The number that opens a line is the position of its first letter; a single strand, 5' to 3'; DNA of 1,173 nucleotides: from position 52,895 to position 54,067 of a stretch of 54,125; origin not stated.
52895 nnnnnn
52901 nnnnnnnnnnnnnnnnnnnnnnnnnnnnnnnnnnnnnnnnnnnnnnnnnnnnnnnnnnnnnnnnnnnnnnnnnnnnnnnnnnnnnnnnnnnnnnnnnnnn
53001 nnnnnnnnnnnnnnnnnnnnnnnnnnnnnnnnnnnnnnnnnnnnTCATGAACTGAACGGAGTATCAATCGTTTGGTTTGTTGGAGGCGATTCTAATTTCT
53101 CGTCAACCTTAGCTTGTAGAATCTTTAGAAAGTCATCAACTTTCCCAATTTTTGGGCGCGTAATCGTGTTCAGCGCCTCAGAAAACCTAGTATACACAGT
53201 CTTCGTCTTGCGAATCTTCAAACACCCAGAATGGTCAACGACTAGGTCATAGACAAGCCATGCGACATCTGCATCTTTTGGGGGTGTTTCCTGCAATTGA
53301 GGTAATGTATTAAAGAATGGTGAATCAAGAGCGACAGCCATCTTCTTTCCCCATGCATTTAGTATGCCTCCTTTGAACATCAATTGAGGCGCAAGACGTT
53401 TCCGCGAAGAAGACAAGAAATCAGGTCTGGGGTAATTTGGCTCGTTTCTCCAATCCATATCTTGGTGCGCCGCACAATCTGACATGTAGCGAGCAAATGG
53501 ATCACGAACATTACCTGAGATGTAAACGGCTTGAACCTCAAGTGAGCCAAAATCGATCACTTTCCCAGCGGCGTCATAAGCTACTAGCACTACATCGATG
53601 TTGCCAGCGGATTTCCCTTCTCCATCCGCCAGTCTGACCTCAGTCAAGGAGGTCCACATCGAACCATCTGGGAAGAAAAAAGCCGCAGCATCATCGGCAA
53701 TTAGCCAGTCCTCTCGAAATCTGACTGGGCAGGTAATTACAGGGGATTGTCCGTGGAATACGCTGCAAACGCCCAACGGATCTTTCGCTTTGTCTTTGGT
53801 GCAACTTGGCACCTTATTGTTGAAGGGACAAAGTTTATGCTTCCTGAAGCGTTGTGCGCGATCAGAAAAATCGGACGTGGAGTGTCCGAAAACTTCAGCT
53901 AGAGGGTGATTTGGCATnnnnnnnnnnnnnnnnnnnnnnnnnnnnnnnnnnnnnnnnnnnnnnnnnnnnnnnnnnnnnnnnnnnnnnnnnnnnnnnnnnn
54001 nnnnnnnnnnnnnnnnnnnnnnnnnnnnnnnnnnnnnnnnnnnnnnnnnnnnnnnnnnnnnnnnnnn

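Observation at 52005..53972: Complete integron cassette carrying a restriction-modification system, absent from the ORF track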

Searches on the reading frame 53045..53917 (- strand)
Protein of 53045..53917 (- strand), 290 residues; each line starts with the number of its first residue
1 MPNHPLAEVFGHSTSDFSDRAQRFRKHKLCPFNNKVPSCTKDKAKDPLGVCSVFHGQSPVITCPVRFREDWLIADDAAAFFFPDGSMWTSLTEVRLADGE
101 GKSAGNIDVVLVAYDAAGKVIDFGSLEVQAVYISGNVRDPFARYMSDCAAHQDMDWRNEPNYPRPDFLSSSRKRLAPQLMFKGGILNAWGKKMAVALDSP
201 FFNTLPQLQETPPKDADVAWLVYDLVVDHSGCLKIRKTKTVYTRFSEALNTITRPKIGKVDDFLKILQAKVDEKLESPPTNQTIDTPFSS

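Call 5: search_protein_families(library=pfam, proteins=[window:53045-53917:-], max_evalue=0.01)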
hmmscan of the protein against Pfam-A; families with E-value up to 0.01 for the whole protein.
window:53045-53917:- (290 aa): 1 family
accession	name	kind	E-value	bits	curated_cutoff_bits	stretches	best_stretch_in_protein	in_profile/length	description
PF12183.14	NotI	-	7.4e-61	205.9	22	1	18-230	4-232/238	Restriction endonuclease NotI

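Call 10: find_encoding_contigs(protein=window:53045-53917:-, flank=10000, max_places=10)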
Protein window:53045-53917:- (290 aa): 4 contigs read that carry it; 4 places shown.
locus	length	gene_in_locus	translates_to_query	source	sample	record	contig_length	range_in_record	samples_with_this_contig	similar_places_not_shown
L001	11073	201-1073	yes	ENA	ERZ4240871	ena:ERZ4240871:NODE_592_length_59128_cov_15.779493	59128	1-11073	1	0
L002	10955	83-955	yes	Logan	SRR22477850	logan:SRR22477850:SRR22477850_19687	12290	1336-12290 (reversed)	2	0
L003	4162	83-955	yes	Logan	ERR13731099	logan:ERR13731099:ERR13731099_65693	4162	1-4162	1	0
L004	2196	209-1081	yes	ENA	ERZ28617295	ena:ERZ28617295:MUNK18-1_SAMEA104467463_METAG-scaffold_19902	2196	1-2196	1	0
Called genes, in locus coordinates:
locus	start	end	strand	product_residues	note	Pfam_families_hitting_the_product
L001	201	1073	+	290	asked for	PF12183:NotI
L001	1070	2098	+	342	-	PF02086:MethyltransfD12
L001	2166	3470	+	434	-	PF00749:tRNA-synt_1c, PF19269:Anticodon_2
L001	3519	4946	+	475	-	PF00009:GTP_EFTU, PF00071:Ras (faint), PF01926:MMR_HSR1, PF02421:FeoB_N, PF00009:GTP_EFTU, PF01926:MMR_HSR1, PF02421:FeoB_N, PF14714:KH_dom-like, +3 more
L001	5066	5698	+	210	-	-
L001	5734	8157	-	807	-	-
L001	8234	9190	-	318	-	PF00535:Glycos_transf_2, PF13641:Glyco_tranf_2_3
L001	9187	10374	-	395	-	PF00535:Glycos_transf_2, PF26629:GT2_TM_C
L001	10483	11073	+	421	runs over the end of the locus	PF02811:PHP, PF00156:Pribosyltran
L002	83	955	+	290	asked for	PF12183:NotI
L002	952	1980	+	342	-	PF02086:MethyltransfD12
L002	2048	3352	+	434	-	PF00749:tRNA-synt_1c, PF19269:Anticodon_2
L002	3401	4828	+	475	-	PF00009:GTP_EFTU, PF00071:Ras (faint), PF01926:MMR_HSR1, PF02421:FeoB_N, PF00009:GTP_EFTU, PF01926:MMR_HSR1, PF02421:FeoB_N, PF14714:KH_dom-like, +3 more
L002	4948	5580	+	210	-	-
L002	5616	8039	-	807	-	-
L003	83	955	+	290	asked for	PF12183:NotI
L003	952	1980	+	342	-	PF02086:MethyltransfD12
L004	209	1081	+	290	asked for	PF12183:NotI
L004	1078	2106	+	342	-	PF02086:MethyltransfD12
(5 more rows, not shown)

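Call 26: find_homologous_proteins(query=window:53045-53917:-, max_evalue=1e-20)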
Query window:53045-53917:- (290 aa): 6485 proteins with E <= 1e-20 among 7198 candidates; the best 120 are listed.
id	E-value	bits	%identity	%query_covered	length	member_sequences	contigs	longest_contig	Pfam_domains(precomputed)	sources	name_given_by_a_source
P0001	9.7e-183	624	92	100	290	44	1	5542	PF12183.14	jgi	jgi:hypothetical protein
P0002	1.5e-170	584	99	88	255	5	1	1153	PF12183.14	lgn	-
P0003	3.7e-169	580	84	100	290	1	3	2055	PF12183.14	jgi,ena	jgi:hypothetical protein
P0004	5.4e-166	569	83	100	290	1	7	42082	PF12183.14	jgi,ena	jgi:hypothetical protein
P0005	1.1e-165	568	83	100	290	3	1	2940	PF12183.14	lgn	-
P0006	1.2e-165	568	82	100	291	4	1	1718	PF12183.14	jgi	-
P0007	3.7e-164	563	82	99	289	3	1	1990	PF12183.14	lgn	-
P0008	2.7e-163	560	83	100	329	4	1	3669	PF12183.14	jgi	jgi:hypothetical protein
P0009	2.8e-163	560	83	100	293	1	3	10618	PF12183.14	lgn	-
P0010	4.0e-161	553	82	100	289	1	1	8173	PF12183.14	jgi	jgi:hypothetical protein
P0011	4.0e-161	553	81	99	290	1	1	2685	PF12183.14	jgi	jgi:hypothetical protein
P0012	4.6e-161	553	80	100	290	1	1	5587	PF12183.14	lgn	-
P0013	5.9e-161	553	81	99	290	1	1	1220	PF12183.14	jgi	jgi:hypothetical protein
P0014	6.2e-161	553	79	100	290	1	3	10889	PF12183.14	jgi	jgi:hypothetical protein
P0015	1.5e-159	548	81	100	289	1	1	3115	PF12183.14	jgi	-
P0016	4.9e-156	536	79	100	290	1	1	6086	PF12183.14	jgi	jgi:hypothetical protein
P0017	6.4e-155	533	77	100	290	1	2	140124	PF12183.14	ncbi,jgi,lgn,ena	jgi:hypothetical protein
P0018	1.2e-154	532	77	100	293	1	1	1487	PF12183.14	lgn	-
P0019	4.7e-153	527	77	99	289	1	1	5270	PF12183.14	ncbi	-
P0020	1.4e-152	525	78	100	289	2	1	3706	PF12183.14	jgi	jgi:Restriction endonuclease NotI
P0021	2.5e-152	524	75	99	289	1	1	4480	PF12183.14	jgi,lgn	jgi:hypothetical protein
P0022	3.4e-151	521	76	99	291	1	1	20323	PF12183.14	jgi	-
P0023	1.3e-150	519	75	100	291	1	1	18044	PF12183.14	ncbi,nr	ncbi:MAG: hypothetical protein HC904_07795 [Blastochloris sp.]|nr:hypothetical protein [Blastochlori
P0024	3.1e-150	517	74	100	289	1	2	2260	PF12183.14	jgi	jgi:hypothetical protein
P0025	1.8e-148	512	77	99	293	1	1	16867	PF12183.14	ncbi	-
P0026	3.0e-148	511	74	99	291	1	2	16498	PF12183.14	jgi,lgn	jgi:hypothetical protein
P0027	4.3e-148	510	76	99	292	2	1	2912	PF12183.14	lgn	-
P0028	8.7e-148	509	77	99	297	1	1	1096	PF12183.14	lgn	-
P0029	1.4e-147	509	76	99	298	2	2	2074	PF12183.14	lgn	-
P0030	7.3e-147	506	76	99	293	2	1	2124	PF12183.14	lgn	-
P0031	2.1e-146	505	75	99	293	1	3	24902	PF12183.14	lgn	-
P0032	6.4e-146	503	76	99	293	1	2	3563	PF12183.14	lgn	-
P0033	9.5e-146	503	76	99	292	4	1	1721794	PF12183.14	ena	-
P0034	2.0e-145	502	75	99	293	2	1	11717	PF12183.14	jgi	jgi:hypothetical protein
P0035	2.0e-145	502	73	100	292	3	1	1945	PF12183.14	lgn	-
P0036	5.2e-145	500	75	99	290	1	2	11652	PF12183.14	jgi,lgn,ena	-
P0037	8.3e-145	500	74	99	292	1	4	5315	PF12183.14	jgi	jgi:hypothetical protein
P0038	1.3e-144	499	75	99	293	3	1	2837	PF12183.14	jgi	jgi:hypothetical protein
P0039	2.7e-144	498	75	99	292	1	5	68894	PF12183.14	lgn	-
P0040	1.2e-143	496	73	99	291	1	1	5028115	PF12183.14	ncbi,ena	-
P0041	1.6e-143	495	73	99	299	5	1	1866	PF12183.14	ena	-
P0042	1.7e-143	495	73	99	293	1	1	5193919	PF12183.14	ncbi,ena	-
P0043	1.7e-143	495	74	100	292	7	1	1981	PF12183.14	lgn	-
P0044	2.3e-143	495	73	100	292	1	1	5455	PF12183.14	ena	-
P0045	2.3e-143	495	74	98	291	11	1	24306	PF12183.14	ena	-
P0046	2.3e-143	495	72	100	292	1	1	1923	PF12183.14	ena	-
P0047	4.5e-143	494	74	99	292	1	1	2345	PF12183.14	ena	-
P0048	5.3e-143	494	74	99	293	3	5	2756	PF12183.14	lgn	-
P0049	9.5e-143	493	71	100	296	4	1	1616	PF12183.14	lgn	-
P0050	1.1e-142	493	72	99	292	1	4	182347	PF12183.14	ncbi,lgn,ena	-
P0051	1.6e-142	492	72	99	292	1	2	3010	PF12183.14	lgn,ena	-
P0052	3.0e-142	491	72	100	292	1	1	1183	PF12183.14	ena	-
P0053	5.3e-142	490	73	99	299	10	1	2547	PF12183.14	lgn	-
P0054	5.3e-142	490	72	99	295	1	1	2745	PF12183.14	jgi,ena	-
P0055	7.1e-142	490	73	99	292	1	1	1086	PF12183.14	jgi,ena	-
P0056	8.1e-142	490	74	98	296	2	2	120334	PF12183.14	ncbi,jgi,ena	ncbi:MAG: NotI family restriction endonuclease [Kiritimatiellia bacterium]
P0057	9.7e-142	490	72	100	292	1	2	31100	PF12183.14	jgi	jgi:hypothetical protein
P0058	7.5e-141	487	71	99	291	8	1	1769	PF12183.14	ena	-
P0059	9.4e-141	486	74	99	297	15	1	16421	PF12183.14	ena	-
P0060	1.1e-140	486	72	99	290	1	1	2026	PF12183.14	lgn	-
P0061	1.2e-140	486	71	100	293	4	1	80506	PF12183.14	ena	-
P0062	1.6e-140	486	71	99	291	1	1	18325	PF12183.14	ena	-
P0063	1.8e-140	485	71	99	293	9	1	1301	PF12183.14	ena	-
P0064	2.0e-140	485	71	99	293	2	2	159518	PF12183.14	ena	-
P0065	2.1e-140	485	72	99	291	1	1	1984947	PF12183.14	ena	-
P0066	2.2e-140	485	71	99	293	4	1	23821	PF12183.14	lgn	-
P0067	3.0e-140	485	72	99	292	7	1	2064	PF12183.14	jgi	-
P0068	4.6e-140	484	72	98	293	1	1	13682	PF12183.14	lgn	-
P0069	5.3e-140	484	71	99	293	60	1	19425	PF12183.14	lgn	-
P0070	7.1e-140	483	72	99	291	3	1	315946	PF12183.14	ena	-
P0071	7.5e-140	483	70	99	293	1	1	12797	PF12183.14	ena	-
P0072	1.7e-139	482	72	100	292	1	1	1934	PF12183.14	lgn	-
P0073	3.5e-139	481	74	98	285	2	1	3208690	PF12183.14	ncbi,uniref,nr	ncbi:NotI family restriction endonuclease [Allochromatium tepidum]|uniref:Restriction endonuclease t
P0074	3.9e-139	481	71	99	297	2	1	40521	PF12183.14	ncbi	-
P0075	4.2e-139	481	70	99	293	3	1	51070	PF12183.14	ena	-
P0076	6.1e-139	480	72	100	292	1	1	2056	PF12183.14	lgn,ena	-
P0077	6.6e-139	480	71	99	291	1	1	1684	PF12183.14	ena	-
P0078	7.9e-139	480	72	98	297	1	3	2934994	PF12183.14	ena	-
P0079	2.0e-138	479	69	99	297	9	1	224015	PF12183.14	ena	-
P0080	2.5e-138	478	70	99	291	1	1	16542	PF12183.14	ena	-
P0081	2.9e-138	478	73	98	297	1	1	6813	PF12183.14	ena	-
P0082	3.7e-138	478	72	99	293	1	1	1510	PF12183.14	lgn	-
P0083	5.3e-138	477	72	99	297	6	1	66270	PF12183.14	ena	-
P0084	6.6e-138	477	70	99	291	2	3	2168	PF12183.14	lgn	-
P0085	7.0e-138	477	71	98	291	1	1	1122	PF12183.14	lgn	-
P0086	7.6e-138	477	72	99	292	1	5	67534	PF12183.14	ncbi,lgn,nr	ncbi:MAG: hypothetical protein JJT96_02305 [Opitutales bacterium]|nr:hypothetical protein [Opitutale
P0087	8.0e-138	477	71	98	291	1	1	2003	PF12183.14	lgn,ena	-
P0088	1.0e-137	476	72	99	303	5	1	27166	PF12183.14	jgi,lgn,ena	-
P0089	1.1e-137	476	71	99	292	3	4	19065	PF12183.14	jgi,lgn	jgi:hypothetical protein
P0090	1.3e-137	476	71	98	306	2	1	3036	PF12183.14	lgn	-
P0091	1.4e-137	476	74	95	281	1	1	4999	PF12183.14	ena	-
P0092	1.5e-137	476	72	99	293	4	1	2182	PF12183.14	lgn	-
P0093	5.8e-137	474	70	99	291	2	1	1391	PF12183.14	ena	-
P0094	6.5e-137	474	70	99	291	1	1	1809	PF12183.14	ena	-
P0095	2.0e-136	472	71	98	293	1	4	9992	PF12183.14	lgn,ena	-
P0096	2.0e-136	472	70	99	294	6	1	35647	PF12183.14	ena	-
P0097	3.2e-136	471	70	99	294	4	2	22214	PF12183.14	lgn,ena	-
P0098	4.3e-136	471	70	99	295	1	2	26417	PF12183.14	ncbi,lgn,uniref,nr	ncbi:hypothetical protein AB835_11095 [Candidatus Endobugula sertula]|uniref:Restriction endonucleas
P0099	4.4e-136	471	69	99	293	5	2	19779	PF12183.14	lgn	-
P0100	5.2e-136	471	71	99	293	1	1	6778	PF12183.14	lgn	-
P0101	6.3e-136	470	72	98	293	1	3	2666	PF12183.14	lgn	-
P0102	7.7e-136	470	70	99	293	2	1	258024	PF12183.14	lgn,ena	-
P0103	1.9e-135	469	69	99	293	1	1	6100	PF12183.14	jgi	-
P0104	3.7e-135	468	69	98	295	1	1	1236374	PF12183.14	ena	-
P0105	7.2e-135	467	71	98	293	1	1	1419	PF12183.14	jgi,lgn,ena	-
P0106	7.9e-135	467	71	98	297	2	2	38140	PF12183.14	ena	-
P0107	9.5e-135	467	70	98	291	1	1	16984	PF12183.14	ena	-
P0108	6.3e-134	464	70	100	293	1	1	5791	PF12183.14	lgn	-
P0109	1.4e-133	463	69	99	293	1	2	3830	PF12183.14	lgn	-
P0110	1.4e-133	463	69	99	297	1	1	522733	PF12183.14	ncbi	-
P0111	2.4e-133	462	70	98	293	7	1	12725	PF12183.14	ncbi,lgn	-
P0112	2.8e-133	462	71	96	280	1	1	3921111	PF12183.14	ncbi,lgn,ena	-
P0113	3.6e-133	461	94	75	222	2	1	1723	PF12183.14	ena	-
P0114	3.7e-133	461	69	98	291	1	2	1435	PF12183.14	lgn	-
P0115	3.8e-133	461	71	97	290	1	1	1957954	PF12183.14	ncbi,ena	-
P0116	4.1e-133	461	69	99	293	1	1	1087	PF12183.14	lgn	-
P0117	4.8e-133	461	68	98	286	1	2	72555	PF12183.14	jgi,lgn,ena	jgi:hypothetical protein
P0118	9.4e-133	460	71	98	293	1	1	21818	PF12183.14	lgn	-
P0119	1.3e-132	460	70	98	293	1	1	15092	PF12183.14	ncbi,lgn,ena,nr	ncbi:MAG: NotI family restriction endonuclease [Candidatus Dadabacteria bacterium]|nr:NotI family re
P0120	3.4e-132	458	69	99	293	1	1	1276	PF12183.14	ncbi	-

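Call 28: find_encoding_contigs(protein=P0001, flank=6000, max_places=4)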
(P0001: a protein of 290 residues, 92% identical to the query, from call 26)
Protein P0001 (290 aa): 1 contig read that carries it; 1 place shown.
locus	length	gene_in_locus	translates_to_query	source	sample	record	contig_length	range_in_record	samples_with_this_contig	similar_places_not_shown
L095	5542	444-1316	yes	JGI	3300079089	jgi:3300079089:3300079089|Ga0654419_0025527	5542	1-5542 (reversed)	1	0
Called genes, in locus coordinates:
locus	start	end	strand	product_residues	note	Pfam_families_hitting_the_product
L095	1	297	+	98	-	?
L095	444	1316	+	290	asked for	PF12183:NotI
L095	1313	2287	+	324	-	PF02086:MethyltransfD12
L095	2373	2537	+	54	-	-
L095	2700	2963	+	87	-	PF04014:MazE_antitoxin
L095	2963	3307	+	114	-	PF02452:PemK_toxin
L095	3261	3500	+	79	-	-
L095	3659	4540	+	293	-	PF01634:HisG, PF08029:HisG_C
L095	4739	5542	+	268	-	?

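Call 29: find_encoding_contigs(protein=P0004, flank=8000, max_places=4)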
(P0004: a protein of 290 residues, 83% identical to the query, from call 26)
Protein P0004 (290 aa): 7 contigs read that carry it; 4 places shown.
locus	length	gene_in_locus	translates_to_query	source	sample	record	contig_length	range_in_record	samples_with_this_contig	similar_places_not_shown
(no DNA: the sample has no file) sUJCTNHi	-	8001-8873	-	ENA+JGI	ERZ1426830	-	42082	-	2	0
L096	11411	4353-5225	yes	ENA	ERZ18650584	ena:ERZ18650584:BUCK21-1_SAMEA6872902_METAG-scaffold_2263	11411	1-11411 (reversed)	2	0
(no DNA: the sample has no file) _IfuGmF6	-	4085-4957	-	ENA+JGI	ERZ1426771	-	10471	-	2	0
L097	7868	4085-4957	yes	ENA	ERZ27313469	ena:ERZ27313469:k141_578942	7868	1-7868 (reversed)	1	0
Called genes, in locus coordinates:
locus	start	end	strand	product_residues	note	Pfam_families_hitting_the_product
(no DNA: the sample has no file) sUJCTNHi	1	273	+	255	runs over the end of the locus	-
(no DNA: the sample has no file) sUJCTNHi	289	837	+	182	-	PF07087:DUF1353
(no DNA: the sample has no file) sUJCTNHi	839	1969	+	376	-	PF06074:Portal_Mu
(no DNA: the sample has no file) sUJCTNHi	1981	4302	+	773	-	-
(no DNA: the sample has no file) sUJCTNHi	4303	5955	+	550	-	-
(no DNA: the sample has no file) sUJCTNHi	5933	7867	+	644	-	PF10123:Mu-like_Pro_N, PF13563:2_5_RNA_ligase2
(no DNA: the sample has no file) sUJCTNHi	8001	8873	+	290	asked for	PF12183:NotI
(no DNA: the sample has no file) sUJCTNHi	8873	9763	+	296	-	PF02086:MethyltransfD12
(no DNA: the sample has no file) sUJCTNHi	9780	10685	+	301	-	-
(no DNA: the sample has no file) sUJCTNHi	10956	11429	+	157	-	-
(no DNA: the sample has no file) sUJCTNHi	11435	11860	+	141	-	-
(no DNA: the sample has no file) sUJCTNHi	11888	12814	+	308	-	-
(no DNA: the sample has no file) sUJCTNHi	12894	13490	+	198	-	-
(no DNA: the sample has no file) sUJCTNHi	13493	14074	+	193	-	-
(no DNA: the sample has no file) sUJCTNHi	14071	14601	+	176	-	-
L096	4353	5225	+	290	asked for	PF12183:NotI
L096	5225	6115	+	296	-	PF02086:MethyltransfD12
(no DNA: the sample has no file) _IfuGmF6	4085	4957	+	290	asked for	PF12183:NotI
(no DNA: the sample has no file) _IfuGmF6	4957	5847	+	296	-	PF02086:MethyltransfD12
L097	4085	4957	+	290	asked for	PF12183:NotI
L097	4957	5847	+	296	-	PF02086:MethyltransfD12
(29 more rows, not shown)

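Call 58: search_protein_families(library=ncbifam, proteins=[window:53045-53917:-], max_evalue=0.001)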
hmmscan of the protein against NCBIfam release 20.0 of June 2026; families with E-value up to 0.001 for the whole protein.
window:53045-53917:- (290 aa): 0 families

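Call 72: search_solved_structures(query=window:53045-53917:-, max_evalue=0.01, show_alignments=1)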
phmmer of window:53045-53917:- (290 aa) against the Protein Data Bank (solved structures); distinct sequences matched with E-value up to 0.01: 0.

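Call 73: search_protein_families(library=padloc, proteins=[window:53045-53917:-], max_evalue=0.001)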
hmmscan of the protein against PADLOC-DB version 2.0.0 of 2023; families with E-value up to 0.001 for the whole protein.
window:53045-53917:- (290 aa): 1 family
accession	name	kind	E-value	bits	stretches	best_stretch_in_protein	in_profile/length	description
PDLC03465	REase_II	-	2e-07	28.7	0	6-67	7-68/301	Type II restriction enzyme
